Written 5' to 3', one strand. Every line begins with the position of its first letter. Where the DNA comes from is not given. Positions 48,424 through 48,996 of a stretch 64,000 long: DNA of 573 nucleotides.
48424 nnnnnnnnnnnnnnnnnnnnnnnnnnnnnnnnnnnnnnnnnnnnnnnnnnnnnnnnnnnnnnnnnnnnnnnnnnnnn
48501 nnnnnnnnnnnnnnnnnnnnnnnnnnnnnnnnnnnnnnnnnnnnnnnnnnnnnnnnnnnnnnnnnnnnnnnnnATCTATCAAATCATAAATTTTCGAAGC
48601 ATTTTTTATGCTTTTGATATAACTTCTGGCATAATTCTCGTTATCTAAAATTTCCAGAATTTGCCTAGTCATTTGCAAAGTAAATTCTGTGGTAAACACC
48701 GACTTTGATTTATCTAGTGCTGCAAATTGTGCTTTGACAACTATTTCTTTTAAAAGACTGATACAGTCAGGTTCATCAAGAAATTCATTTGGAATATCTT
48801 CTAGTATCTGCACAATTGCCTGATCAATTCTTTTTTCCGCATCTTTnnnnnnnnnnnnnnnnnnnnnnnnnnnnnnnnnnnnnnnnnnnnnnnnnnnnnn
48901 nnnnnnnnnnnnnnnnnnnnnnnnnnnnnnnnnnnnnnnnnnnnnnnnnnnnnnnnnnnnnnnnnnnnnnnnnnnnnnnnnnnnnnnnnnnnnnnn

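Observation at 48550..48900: AT-rich, in-frame ~115-codon insertion inside glutamyl-tRNA synthetase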

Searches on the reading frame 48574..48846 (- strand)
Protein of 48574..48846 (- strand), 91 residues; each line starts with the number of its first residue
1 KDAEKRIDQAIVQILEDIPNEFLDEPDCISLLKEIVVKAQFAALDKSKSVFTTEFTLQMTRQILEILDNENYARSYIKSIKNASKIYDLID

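Call 23: find_homologous_proteins(query=window:48574-48846:-, max_evalue=10)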
Query window:48574-48846:-: 2 candidates shared short words with the query, none scored E <= 10.

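Call 25: search_protein_families(library=phrogs, proteins=[window:48574-48846:-], max_evalue=1)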
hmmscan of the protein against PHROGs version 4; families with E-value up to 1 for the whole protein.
window:48574-48846:- (91 aa): 2 families
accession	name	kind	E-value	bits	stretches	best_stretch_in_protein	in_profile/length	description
phrog_35649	-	unknown function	0.0063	16.1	1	29-85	293-349/493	-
phrog_6783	-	unknown function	0.2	13.4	1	26-80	21-76/83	-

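Call 28: search_protein_representatives(protein=window:48574-48846:-)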
Query: 91 residues. Proteins with E-value up to 0.001 (for the whole library): 0; up to 1e-10: 0; up to 1e-30: 0. The best 0 are listed.

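Call 33: find_related_loci(query=window:48574-48846:-, collection=metagenome_contigs, flank=5000)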
Query window:48574-48846:- (91 aa) in metagenome_contigs; peptide patterns used: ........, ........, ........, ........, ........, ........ (x = any residue, [..] = any of these).
259 stretches matched a pattern, but none encodes a relative of the query by tblastn (E <= 1e-3).

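Call 34: find_related_loci(query=window:48574-48846:-, collection=viral_contigs, flank=5000)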
Query window:48574-48846:- (91 aa) in viral_contigs; peptide patterns used: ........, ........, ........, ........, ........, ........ (x = any residue, [..] = any of these).
27 stretches matched a pattern, but none encodes a relative of the query by tblastn (E <= 1e-3).

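Call 66: search_dna_similar(query=window:48574-48846:-, collection=phages, mode=protein, max_evalue=1, max_rows=10)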
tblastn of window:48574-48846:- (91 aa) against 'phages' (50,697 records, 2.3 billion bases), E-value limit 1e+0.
No match.

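Call 67: search_dna_similar(query=window:48574-48846:-, collection=plasmids, mode=protein, max_evalue=1, max_rows=10)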
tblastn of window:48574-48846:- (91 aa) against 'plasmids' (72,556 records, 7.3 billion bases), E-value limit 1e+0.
No match.
